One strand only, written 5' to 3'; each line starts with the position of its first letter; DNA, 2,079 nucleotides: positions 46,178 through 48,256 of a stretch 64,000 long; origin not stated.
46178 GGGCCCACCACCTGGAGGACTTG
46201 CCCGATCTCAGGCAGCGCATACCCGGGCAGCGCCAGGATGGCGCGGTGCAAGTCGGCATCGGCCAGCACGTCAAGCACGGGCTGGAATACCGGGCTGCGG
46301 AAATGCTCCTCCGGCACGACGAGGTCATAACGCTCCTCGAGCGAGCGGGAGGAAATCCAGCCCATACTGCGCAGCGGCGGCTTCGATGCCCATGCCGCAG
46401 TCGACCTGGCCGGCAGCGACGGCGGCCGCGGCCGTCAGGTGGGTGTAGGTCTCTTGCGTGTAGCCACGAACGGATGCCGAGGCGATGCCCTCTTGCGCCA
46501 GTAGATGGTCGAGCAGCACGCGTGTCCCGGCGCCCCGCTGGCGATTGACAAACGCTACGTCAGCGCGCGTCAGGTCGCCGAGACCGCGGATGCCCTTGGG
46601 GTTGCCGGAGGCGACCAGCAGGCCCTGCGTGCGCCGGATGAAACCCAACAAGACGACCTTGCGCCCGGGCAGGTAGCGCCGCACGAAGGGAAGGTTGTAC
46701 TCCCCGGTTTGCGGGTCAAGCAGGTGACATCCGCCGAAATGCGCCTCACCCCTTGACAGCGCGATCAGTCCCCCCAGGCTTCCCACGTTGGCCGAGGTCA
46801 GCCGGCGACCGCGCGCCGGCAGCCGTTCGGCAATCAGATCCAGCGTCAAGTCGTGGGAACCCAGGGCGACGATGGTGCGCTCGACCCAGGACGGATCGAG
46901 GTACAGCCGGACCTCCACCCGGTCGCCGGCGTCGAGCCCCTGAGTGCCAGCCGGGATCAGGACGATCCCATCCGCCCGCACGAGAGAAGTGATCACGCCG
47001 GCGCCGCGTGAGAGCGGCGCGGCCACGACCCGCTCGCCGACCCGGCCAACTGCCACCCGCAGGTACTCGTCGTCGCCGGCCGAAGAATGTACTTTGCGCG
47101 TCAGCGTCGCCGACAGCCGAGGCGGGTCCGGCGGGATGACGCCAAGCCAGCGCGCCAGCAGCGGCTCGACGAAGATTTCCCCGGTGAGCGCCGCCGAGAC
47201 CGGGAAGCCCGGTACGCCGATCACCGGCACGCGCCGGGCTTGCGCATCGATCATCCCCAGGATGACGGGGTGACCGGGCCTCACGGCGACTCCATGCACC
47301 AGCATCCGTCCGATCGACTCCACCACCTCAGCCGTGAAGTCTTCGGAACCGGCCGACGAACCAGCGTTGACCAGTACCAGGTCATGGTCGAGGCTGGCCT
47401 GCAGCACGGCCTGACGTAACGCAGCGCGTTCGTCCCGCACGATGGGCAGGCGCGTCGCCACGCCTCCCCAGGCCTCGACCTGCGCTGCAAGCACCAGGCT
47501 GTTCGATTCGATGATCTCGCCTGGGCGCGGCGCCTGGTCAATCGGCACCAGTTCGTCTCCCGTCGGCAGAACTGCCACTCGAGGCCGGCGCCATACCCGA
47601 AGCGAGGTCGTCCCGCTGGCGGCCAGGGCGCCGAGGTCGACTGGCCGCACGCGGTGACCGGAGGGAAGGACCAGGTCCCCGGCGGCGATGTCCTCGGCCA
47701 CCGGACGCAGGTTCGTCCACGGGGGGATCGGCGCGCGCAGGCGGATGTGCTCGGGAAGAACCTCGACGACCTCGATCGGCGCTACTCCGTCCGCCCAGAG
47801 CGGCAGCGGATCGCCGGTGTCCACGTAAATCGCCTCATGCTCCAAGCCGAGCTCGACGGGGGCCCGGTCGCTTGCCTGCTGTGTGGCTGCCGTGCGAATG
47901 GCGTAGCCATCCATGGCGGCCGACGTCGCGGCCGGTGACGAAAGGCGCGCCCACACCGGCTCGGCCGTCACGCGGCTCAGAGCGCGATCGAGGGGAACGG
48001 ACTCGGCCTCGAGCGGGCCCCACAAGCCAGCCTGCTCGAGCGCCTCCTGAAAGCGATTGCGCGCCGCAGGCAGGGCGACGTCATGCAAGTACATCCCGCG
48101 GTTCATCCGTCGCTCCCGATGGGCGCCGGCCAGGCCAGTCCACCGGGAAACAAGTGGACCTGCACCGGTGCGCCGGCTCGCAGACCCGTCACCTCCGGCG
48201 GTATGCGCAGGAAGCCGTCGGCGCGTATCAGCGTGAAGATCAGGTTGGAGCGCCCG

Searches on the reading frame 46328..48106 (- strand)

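Call 11: search_protein_families(library=pfam, max_evalue=0.001, proteins=[window:46328-48106:-])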
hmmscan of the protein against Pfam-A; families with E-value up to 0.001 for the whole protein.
seq(593 aa): 6 families
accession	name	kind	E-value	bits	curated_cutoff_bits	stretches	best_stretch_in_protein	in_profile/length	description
PF12727.12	PBP_like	-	9.6e-65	217.8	27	1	432-590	9-168/193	PBP superfamily domain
PF03453.22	MoeA_N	-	5.9e-34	117.5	30.8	1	19-165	3-160/160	MoeA N-terminal region (domain I and II)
PF00994.29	MoCF_biosynth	-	1.2e-25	90.4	26.6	1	178-318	1-143/144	Probable molybdopterin binding domain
PF03454.20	MoeA_C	-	1.1e-15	58.1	22.1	1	333-400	2-70/72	MoeA C-terminal region (domain IV)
PF12974.12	Phosphonate-bd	-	8.9e-08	32.2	27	1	496-581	88-170/242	ABC transporter, phosphonate, periplasmic substrate-binding protein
PF13531.11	SBP_bac_11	-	3.8e-06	27.3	25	1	492-589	79-181/227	Bacterial extracellular solute-binding protein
